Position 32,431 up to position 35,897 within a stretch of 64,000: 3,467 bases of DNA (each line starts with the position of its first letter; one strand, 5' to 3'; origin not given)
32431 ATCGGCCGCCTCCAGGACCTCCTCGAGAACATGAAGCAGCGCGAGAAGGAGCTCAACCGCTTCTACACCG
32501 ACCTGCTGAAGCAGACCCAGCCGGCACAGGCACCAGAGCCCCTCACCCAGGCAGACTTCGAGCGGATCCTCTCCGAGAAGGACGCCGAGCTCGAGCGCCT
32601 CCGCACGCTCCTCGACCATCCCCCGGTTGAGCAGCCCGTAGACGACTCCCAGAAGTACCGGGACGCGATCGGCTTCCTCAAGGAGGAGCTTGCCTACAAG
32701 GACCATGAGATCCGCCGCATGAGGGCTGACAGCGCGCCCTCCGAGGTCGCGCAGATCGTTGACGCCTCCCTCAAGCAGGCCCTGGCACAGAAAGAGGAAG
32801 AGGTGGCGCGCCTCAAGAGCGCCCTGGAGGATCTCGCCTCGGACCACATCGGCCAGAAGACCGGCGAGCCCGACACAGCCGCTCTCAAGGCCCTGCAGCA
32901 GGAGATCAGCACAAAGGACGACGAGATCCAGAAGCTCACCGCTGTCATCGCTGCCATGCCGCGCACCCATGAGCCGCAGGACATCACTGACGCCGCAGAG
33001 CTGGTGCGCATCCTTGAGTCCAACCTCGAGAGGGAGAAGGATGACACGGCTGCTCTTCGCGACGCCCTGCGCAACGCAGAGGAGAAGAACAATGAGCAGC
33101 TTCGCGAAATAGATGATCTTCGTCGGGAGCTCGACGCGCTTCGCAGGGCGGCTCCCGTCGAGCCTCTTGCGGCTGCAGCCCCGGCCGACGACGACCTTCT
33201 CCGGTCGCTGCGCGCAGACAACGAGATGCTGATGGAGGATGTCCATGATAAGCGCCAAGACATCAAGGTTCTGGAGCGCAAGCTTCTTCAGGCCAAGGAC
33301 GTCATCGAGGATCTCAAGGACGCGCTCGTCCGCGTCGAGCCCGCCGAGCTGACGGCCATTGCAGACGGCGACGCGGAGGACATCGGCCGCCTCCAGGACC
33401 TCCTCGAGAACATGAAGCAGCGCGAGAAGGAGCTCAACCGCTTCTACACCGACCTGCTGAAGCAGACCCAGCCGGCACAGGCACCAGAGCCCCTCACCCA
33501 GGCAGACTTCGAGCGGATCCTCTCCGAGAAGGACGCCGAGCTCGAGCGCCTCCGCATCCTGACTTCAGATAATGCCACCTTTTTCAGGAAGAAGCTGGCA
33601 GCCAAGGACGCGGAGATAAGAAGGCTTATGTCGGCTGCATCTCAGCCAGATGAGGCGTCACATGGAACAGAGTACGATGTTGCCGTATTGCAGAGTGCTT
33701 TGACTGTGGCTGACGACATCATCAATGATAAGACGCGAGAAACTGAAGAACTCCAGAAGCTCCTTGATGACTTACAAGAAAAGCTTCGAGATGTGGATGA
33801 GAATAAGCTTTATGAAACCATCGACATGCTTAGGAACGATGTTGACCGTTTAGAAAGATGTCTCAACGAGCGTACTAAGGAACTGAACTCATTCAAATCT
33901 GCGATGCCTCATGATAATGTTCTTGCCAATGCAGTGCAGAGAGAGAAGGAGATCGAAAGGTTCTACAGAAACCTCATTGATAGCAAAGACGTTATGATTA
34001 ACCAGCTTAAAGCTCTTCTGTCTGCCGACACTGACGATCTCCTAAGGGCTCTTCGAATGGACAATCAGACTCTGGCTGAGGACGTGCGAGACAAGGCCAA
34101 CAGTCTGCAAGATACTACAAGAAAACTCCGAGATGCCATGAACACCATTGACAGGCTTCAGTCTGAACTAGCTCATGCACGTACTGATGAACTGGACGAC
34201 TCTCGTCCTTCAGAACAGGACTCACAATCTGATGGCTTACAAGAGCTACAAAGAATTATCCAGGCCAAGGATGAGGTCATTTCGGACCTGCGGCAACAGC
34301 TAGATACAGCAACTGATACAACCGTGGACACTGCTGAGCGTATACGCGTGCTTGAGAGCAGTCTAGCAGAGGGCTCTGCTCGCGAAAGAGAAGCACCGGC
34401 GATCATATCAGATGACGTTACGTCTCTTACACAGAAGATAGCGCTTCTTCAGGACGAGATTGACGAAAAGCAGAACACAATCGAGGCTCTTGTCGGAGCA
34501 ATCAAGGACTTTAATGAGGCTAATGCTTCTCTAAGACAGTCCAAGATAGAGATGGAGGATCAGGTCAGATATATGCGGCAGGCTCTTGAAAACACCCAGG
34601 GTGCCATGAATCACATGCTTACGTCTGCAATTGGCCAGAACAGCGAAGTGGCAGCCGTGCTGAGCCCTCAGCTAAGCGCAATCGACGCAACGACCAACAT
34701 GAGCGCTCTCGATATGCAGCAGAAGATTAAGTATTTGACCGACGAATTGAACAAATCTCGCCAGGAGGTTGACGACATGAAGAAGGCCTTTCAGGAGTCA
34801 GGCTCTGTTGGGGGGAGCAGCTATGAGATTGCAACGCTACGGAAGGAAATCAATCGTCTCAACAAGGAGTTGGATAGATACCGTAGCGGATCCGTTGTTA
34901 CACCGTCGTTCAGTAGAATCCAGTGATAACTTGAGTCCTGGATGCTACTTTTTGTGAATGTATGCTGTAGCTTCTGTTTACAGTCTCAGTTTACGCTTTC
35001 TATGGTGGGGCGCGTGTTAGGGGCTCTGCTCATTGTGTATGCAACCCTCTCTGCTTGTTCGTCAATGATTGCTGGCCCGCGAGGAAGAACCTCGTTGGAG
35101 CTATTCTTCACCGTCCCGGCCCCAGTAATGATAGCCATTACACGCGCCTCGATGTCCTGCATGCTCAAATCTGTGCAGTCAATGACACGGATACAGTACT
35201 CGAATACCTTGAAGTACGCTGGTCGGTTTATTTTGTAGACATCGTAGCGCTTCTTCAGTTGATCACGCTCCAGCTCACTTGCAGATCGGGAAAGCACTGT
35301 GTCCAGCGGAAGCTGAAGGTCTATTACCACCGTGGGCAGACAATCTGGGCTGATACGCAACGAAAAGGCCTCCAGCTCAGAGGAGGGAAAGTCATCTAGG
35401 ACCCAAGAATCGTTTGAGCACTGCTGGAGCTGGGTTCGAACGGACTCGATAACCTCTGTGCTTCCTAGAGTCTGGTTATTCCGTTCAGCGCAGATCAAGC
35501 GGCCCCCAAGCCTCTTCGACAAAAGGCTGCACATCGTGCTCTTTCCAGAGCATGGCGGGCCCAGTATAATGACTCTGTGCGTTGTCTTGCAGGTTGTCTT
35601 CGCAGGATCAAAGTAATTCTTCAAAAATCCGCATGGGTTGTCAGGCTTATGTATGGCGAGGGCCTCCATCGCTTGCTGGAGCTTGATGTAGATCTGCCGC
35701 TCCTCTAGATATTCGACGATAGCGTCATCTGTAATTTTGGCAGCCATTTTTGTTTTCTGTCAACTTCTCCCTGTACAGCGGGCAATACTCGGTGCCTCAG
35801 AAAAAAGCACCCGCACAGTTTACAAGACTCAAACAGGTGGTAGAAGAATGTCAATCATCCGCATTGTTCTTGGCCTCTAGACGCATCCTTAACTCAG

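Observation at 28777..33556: Five perfectly identical 951-bp in-frame tandem repeats inside a 9.7-kb coiled-coil gene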

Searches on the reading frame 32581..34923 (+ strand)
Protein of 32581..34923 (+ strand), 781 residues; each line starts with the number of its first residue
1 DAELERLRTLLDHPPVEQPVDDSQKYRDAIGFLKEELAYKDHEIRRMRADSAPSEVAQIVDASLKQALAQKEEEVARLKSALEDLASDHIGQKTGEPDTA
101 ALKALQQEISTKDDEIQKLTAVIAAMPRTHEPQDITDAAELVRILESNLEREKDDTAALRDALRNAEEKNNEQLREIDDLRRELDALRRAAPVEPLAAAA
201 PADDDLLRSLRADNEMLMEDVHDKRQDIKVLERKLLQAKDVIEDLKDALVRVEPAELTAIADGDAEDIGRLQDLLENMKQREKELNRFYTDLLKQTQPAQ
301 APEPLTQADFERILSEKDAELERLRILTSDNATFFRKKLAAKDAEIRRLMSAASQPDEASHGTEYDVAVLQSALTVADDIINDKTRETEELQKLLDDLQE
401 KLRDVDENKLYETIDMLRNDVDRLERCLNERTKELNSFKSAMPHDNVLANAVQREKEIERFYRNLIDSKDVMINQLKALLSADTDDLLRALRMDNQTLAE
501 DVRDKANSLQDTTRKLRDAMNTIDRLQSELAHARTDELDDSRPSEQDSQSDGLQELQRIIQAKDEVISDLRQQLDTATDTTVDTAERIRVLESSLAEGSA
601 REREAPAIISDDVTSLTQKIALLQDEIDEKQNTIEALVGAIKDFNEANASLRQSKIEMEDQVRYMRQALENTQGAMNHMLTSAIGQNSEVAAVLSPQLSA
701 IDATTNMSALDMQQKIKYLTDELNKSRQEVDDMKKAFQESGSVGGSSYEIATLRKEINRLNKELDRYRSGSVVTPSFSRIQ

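Call 57: find_homologous_proteins(query=window:32581-34923:+, max_evalue=0.00001)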
Query window:32581-34923:+ (781 aa): 2 proteins with E <= 0.00001 among 8000 candidates.
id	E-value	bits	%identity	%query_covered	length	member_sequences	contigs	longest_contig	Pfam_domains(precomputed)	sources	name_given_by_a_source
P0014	5.2e-267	906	81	71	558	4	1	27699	-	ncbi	ncbi:Chromosome segregation protein SMC, partial [Giardia duodenalis]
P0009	4.3e-64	236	98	16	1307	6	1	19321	-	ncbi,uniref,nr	ncbi:Chromosome segregation protein SMC [Giardia duodenalis]|uniref:Chromosome segregation protein S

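Call 59: find_encoding_contigs(protein=P0014, flank=6000, max_places=6)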
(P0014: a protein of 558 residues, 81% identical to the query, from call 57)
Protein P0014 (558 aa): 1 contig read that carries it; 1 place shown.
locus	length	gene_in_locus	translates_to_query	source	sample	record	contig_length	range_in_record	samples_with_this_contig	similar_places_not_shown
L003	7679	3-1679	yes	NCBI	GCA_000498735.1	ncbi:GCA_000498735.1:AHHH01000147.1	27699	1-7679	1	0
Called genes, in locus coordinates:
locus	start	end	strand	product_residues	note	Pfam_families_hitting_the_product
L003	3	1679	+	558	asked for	?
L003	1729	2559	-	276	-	PF00406:ADK (faint), PF13207:AAA_17 (faint), PF13238:AAA_18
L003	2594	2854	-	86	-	-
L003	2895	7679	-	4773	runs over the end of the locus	PF08393:DHC_N2, PF12774:AAA_6, PF12775:AAA_7 (faint), PF07728:AAA_5, PF12777:MT, PF12781:AAA_9 (weak)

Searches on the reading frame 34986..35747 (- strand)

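Call 70: search_protein_families(library=pfam, proteins=[window:34986-35747:-], max_evalue=0.001)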
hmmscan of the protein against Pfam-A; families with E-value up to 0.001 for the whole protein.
window:34986-35747:- (253 aa): 5 families
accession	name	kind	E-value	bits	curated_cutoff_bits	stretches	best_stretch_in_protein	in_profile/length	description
PF13238.12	AAA_18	-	4.8e-10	40.4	29.4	1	59-164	1-117/128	AAA domain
PF00406.28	ADK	-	2.1e-05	25.1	26.8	0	99-174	60-138/151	Adenylate kinase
PF13207.12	AAA_17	-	3.5e-05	24.5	27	0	62-162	1-126/136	AAA domain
PF20720.3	nSTAND3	-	0.00067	19.8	27.2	0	45-80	6-41/155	Novel STAND NTPase 3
PF05186.18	Dpy-30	-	0.00084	19.4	22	0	19-45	10-36/42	Dpy-30 motif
